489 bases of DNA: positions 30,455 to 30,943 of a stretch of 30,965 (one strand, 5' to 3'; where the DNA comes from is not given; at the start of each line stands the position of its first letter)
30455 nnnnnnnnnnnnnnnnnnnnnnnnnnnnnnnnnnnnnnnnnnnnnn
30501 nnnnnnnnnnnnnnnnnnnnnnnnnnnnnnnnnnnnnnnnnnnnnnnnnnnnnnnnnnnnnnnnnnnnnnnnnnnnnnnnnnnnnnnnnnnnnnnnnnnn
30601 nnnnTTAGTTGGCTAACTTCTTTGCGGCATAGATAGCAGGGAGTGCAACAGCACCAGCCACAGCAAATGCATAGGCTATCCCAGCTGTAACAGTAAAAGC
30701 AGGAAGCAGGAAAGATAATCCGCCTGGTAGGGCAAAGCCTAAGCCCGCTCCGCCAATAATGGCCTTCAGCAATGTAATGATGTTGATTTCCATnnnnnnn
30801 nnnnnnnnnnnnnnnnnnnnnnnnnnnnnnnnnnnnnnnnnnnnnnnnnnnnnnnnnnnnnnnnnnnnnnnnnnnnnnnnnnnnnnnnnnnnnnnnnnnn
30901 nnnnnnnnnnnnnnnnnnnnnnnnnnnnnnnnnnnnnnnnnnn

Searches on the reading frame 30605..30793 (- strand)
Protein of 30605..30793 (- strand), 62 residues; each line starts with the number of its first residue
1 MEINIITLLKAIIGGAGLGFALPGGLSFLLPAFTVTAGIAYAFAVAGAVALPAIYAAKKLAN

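Call 16: search_protein_families(library=pfam, proteins=[window:30605-30793:-], max_evalue=0.1)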
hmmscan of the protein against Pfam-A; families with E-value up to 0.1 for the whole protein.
window:30605-30793:- (62 aa): 0 families

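Call 17: search_protein_families(library=phrogs, proteins=[window:30605-30793:-], max_evalue=0.01)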
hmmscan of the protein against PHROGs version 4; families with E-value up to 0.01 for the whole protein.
window:30605-30793:- (62 aa): 1 family
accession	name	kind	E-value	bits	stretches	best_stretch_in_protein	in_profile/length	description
phrog_13406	-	unknown function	2.5e-38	131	1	1-62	1-62/62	-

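Call 37: search_protein_families(library=padloc, proteins=[window:30608-30793:-], max_evalue=0.01)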
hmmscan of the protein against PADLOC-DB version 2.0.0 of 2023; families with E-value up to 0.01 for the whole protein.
seq(62 aa): 0 families

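Call 38: search_protein_families(library=ncbifam, proteins=[window:30608-30793:-], max_evalue=0.01)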
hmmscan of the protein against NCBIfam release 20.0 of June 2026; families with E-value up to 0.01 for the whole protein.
seq(62 aa): 0 families

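Call 50: find_homologous_proteins(query=window:30605-30793:-, max_evalue=0.001)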
Query window:30605-30793:- (62 aa): 20 proteins with E <= 0.001 among 27 candidates.
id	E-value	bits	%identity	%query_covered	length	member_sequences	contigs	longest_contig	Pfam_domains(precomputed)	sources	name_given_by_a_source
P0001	8.6e-28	112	98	100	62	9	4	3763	-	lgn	-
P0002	9.3e-26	106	92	100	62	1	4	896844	-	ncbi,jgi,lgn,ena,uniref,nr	ncbi:hypothetical protein [Obesumbacterium proteus]|uniref:hypothetical protein n=1 Tax=Obesumbacter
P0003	1.0e-25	106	94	100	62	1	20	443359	-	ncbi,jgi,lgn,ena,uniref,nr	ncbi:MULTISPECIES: hypothetical protein [Enterobacter cloacae complex]|uniref:hypothetical protein n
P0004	1.3e-25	105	87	100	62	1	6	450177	-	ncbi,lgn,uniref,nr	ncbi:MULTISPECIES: hypothetical protein [Enterobacter cloacae complex]|uniref:hypothetical protein n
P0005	2.5e-25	104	89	100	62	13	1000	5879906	-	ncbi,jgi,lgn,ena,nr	ncbi:hypothetical protein JQ504_10460 [Klebsiella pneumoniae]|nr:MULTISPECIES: hypothetical protein 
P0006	3.3e-25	104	85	100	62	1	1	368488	-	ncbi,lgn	ncbi:TPA: hypothetical protein ACOELY_000508 [Enterobacter kobei]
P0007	4.0e-25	104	85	100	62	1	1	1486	-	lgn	-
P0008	2.3e-24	101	84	100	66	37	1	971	-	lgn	-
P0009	2.6e-24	101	87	100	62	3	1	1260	-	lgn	-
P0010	1.2e-23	99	82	100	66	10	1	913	-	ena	-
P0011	1.8e-23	99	82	100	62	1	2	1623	-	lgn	-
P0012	2.7e-23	98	90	95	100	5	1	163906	-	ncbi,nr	ncbi:TPA: hypothetical protein L9Y05_002415, partial [Klebsiella pneumoniae]|nr:hypothetical protein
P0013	3.1e-23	98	81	100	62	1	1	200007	-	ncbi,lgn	ncbi:hypothetical protein ACI09J_001764 [Cronobacter turicensis]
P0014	6.3e-23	97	81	100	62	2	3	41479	-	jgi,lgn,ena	-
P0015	3.0e-21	92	100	81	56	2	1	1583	-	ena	-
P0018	2.5e-14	70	62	98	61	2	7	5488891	-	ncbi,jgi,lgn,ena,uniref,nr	ncbi:hypothetical protein [Serratia fonticola]|jgi:hypothetical protein|uniref:hypothetical protein 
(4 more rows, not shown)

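Call 52: find_encoding_contigs(protein=P0005, flank=6000, max_places=5)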
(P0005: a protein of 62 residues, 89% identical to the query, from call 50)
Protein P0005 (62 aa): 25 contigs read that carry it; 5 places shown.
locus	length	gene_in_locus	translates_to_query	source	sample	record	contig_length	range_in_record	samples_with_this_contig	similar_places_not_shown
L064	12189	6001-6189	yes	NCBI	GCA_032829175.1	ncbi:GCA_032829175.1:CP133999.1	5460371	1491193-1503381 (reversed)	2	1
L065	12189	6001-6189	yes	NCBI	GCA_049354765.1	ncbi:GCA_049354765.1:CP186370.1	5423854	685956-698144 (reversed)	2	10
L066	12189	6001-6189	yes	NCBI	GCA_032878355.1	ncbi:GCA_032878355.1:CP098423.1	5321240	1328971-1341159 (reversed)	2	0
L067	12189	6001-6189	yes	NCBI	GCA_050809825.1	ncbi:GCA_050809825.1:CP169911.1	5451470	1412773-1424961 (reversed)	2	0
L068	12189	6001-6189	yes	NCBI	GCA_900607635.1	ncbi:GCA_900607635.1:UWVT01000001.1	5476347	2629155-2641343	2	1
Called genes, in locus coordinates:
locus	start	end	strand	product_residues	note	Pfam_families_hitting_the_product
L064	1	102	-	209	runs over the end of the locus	PF00182:Glyco_hydro_19 (weak)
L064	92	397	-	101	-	PF05449:Phage_holin_3_7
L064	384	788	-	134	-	PF16931:Phage_holin_8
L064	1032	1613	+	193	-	PF02397:Bac_transf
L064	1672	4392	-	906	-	-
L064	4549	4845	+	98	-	-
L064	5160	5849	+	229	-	PF02498:Bro-N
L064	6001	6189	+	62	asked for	-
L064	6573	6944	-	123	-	-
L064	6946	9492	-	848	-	-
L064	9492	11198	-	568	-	-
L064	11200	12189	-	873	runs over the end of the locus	PF01464:SLT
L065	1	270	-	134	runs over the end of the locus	PF16931:Phage_holin_8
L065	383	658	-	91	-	-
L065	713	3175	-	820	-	PF25692:Phage_depo_C (faint)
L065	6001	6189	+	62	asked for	-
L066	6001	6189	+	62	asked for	-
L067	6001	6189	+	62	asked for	-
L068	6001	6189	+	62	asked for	-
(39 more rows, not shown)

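Call 53: find_encoding_contigs(protein=P0018, flank=6000, max_places=4)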
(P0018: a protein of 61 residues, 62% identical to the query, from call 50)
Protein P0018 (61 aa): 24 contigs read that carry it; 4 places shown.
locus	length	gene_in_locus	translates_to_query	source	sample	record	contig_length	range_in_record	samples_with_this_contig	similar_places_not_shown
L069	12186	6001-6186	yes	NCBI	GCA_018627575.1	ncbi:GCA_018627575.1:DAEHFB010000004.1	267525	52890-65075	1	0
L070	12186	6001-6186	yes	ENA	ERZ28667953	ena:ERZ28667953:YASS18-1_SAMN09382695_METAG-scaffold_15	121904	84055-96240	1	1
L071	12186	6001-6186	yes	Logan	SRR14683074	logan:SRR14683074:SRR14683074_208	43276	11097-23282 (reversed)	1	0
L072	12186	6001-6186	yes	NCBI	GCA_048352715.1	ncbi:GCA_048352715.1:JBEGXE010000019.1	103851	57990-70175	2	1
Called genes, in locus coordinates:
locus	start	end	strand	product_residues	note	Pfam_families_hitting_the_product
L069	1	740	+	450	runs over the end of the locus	PF00206:Lyase_1, PF10397:ADSL_C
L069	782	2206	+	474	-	PF00939:Na_sulph_symp, PF03600:CitMHS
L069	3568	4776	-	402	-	PF07690:MFS_1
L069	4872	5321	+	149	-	PF01638:HxlR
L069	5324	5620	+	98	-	PF03992:ABM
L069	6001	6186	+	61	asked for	-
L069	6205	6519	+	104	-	-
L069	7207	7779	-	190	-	-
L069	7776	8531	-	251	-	-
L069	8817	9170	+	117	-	-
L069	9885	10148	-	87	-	PF13356:Arm-DNA-bind_3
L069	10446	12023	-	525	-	PF00117:GATase, PF07722:Peptidase_C26, PF02540:NAD_synthase (weak), PF00958:GMP_synt_C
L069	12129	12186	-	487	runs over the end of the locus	PF00478:IMPDH, PF03060:NMO (faint), PF00571:CBS, PF01070:FMN_dh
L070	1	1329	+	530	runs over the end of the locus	PF00496:SBP_bac_5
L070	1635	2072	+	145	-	PF00583:Acetyltransf_1, PF13673:Acetyltransf_10, PF13508:Acetyltransf_7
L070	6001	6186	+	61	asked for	-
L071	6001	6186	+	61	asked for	-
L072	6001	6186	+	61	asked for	-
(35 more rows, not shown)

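Call 57: find_encoding_contigs(protein=P0003, flank=2500, max_places=3)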
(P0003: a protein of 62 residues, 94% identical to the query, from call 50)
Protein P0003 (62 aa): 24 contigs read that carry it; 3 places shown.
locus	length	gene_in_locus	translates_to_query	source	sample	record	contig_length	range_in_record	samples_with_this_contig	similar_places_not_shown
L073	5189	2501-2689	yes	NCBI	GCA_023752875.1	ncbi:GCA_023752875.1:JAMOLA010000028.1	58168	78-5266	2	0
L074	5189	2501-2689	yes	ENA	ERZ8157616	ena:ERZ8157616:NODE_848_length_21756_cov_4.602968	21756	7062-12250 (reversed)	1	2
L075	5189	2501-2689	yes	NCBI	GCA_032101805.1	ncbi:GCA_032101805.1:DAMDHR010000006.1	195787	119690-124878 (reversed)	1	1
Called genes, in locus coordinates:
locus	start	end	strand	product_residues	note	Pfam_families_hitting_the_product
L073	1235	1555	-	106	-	PF16518:GrlR (weak)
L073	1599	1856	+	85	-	-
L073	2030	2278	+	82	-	PF05930:Phage_AlpA (weak)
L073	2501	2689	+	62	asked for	-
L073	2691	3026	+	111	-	-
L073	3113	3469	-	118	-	PF18602:Rap1a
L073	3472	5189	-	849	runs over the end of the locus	-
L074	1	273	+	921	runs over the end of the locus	PF13191:AAA_16 (weak), PF13401:AAA_22 (faint), PF25873:WHD_MalT, PF17874:TPR_MalT, PF00196:GerE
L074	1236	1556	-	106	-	PF16518:GrlR (weak)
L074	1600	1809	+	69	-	-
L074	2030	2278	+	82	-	PF05930:Phage_AlpA (weak)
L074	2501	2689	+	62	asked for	-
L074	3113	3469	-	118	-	PF18602:Rap1a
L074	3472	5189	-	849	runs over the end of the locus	-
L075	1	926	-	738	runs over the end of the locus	PF12708:Pect-lyase_RHGA_epim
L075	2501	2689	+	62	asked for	-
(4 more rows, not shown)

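Call 58: find_encoding_contigs(protein=P0002, flank=2500, max_places=2)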
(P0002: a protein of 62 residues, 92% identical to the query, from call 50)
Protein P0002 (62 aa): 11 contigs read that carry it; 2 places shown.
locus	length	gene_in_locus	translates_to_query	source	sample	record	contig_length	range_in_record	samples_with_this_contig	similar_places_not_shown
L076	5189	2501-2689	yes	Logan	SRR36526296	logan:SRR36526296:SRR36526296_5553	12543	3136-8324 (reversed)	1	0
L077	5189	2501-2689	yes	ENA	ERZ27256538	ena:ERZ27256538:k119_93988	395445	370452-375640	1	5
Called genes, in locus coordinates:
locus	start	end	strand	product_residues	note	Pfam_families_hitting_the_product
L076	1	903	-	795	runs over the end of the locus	PF12708:Pect-lyase_RHGA_epim (faint)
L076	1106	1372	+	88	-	-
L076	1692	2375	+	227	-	PF02498:Bro-N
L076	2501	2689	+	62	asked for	-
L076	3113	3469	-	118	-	PF18602:Rap1a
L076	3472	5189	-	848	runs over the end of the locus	-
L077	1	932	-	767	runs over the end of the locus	-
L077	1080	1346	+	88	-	-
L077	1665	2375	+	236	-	PF02498:Bro-N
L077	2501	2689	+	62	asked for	-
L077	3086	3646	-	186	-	-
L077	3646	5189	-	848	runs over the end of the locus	-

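Call 59: find_encoding_contigs(protein=P0013, flank=2500, max_places=2)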
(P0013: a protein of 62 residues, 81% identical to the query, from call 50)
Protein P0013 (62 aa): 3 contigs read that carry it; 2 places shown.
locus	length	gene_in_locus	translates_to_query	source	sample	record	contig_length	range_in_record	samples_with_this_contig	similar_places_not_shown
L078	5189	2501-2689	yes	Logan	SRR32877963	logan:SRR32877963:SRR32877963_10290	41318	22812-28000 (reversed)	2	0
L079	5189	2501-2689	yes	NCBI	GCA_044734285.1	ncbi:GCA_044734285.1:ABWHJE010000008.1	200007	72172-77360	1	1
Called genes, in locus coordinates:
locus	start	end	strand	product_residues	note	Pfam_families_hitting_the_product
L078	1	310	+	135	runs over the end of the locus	-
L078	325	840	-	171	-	-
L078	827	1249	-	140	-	-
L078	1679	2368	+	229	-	PF02498:Bro-N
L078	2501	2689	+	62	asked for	-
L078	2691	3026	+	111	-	-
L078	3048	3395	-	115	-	PF18602:Rap1a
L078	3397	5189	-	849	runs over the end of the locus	-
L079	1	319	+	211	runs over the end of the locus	-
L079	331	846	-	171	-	-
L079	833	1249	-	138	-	-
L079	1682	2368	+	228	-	PF02498:Bro-N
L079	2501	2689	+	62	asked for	-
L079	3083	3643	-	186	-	-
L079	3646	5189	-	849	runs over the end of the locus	-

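Call 61: find_related_loci(query=window:30605-30793:-, collection=viral_contigs, flank=1500)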
Query window:30605-30793:- (62 aa) in viral_contigs; peptide patterns used: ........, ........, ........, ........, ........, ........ (x = any residue, [..] = any of these).
67 stretches matched a pattern; 14 encode a relative of the query (tblastn E <= 1e-3); 14 distinct loci.
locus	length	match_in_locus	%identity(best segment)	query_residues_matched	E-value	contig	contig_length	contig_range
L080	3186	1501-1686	100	1-62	3e-34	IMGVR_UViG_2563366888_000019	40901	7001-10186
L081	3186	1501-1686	100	1-62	3e-34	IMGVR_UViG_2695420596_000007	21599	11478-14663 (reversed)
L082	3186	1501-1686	100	1-62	3e-34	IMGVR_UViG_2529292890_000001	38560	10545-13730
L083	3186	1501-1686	92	1-62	5e-32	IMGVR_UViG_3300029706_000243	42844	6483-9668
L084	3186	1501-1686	94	1-62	5e-32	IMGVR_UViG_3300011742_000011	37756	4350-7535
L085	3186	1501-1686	89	1-62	7e-32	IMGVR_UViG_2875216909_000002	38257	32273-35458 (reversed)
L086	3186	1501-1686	89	1-62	1e-31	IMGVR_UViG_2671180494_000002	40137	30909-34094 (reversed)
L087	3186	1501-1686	89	1-62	2e-31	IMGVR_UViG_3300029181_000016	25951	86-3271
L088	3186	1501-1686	89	1-62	2e-31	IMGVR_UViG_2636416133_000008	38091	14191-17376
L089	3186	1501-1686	87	1-62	7e-31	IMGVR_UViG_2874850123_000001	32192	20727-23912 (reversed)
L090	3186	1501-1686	87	1-62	7e-31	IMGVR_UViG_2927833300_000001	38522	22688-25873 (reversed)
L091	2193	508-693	85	1-62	2e-30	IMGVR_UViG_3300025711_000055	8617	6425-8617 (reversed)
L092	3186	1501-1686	81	1-62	1e-28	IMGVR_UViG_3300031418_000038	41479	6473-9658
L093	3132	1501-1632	75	1-44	5e-18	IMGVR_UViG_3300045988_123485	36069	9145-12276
